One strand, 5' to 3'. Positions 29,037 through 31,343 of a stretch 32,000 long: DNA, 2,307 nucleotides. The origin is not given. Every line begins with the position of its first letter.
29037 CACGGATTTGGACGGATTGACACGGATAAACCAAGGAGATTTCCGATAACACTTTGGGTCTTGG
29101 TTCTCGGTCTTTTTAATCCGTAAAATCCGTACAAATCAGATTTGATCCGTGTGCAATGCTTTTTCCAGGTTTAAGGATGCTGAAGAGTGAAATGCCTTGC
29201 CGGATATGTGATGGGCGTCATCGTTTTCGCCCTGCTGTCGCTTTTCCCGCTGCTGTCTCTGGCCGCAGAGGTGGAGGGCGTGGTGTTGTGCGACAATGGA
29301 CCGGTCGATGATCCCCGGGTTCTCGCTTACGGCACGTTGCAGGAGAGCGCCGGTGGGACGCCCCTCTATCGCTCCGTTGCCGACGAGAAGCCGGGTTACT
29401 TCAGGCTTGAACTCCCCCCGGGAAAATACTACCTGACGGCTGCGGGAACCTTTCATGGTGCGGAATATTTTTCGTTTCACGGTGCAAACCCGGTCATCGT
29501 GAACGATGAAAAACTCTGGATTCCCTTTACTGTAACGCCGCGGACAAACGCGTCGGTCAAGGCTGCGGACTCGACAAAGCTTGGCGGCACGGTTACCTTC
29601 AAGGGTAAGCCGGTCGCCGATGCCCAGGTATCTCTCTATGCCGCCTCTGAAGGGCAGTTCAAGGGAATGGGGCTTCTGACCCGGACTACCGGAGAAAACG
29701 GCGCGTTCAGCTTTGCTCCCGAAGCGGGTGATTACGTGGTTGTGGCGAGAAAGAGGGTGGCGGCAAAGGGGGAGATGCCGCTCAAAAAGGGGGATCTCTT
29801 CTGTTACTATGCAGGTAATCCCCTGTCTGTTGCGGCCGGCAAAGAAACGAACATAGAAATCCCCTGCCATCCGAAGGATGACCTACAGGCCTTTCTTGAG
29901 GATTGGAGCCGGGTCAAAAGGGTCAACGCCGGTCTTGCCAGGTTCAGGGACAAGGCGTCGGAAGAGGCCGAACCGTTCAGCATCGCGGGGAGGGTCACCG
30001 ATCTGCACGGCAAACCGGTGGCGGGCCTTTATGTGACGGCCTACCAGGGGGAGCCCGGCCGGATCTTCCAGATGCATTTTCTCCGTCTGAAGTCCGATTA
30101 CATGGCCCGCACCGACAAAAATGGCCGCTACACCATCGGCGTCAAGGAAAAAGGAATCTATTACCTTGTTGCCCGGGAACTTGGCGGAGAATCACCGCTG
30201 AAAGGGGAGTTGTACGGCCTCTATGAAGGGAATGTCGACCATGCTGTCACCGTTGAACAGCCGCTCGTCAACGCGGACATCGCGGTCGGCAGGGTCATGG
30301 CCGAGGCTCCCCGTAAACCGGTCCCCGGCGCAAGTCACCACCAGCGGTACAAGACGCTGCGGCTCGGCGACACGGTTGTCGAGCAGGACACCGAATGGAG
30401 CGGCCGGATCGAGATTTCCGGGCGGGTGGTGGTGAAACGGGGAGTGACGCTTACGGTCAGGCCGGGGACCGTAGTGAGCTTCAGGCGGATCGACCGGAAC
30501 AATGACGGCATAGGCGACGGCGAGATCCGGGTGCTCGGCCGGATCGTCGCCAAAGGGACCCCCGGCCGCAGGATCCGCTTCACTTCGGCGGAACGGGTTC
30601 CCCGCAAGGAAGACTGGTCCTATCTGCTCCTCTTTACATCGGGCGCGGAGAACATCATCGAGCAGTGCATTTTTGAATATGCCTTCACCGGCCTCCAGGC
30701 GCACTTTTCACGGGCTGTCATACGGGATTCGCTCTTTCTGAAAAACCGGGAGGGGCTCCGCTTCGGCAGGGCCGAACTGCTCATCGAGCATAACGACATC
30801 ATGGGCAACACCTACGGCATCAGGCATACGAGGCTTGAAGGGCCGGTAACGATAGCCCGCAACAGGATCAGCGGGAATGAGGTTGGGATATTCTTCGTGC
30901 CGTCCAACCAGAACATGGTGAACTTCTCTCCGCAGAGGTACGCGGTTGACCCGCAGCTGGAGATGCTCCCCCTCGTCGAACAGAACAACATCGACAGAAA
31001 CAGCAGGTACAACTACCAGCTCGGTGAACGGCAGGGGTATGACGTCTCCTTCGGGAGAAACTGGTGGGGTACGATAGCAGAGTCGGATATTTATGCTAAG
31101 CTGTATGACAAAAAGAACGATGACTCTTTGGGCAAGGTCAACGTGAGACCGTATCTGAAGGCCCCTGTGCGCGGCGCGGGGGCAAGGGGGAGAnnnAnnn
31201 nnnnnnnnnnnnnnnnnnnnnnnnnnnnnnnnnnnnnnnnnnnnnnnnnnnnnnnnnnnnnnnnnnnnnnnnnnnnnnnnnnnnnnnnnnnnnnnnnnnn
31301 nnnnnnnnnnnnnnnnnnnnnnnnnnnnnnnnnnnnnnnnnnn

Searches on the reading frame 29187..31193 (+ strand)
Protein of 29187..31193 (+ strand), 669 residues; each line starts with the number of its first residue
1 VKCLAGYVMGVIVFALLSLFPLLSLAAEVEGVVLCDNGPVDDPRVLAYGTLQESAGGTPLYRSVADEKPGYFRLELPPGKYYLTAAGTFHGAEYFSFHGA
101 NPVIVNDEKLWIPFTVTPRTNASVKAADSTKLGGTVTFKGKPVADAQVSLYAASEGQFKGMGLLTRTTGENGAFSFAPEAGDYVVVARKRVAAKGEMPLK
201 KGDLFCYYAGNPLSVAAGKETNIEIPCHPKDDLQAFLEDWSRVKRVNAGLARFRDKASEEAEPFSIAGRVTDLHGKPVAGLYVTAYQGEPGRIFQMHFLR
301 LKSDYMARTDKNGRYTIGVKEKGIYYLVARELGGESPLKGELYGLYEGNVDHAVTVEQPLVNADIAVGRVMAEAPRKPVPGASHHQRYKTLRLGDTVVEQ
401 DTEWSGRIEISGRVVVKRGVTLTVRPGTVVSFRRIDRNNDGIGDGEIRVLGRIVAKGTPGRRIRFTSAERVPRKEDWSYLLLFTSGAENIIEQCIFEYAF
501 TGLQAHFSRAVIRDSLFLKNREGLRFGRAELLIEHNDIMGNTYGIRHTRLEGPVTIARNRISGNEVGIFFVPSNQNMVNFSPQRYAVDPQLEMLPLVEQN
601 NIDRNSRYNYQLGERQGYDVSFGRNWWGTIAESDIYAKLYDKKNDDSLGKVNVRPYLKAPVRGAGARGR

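Call 31: search_protein_families(library=pfam, proteins=[window:29187-31193:+], max_evalue=0.01)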
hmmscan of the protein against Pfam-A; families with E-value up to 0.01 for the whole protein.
window:29187-31193:+ (669 aa): 10 families
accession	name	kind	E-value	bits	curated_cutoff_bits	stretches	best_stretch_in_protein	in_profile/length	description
PF13620.12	CarboxypepD_reg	-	3.9e-17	62.8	32.3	2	265-336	1-61/82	Carboxypeptidase regulatory-like domain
PF10670.15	DUF4198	-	9.7e-14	52.4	34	2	128-188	145-206/209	Domain of unknown function (DUF4198)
PF05048.19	NosD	-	5.4e-13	49.3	23.6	2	483-577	43-140/212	Periplasmic copper-binding protein (NosD)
PF13229.12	Beta_helix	-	2.5e-07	30.9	25.9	1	482-578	27-127/158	Right handed beta helix region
PF20598.4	DUF6795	-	1.2e-05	26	27.4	1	134-179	3-46/103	Domain of unknown function (DUF6795)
PF00775.27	Dioxygenase_C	-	0.00033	20.6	27.3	0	247-317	13-88/182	Dioxygenase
PF02369.22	Big_1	-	0.0016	19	34.9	0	126-176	15-64/93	Bacterial Ig-like domain (group 1)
PF11974.14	bMG3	-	0.0021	18.4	34.9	0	139-189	24-76/103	Bacterial alpha-2-macroglobulin MG3 domain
PF13715.12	CarbopepD_reg_2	-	0.0037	17.7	32.2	0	307-333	28-54/88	CarboxypepD_reg-like domain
PF07210.18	DUF1416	-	0.0064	16.8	23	0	120-192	10-77/97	Protein of unknown function (DUF1416)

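Call 110: find_encoding_contigs(protein=window:29187-31193:+, flank=10000, max_places=2)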
Protein window:29187-31193:+ (669 aa): no gene with exactly this product is on record in the collection.
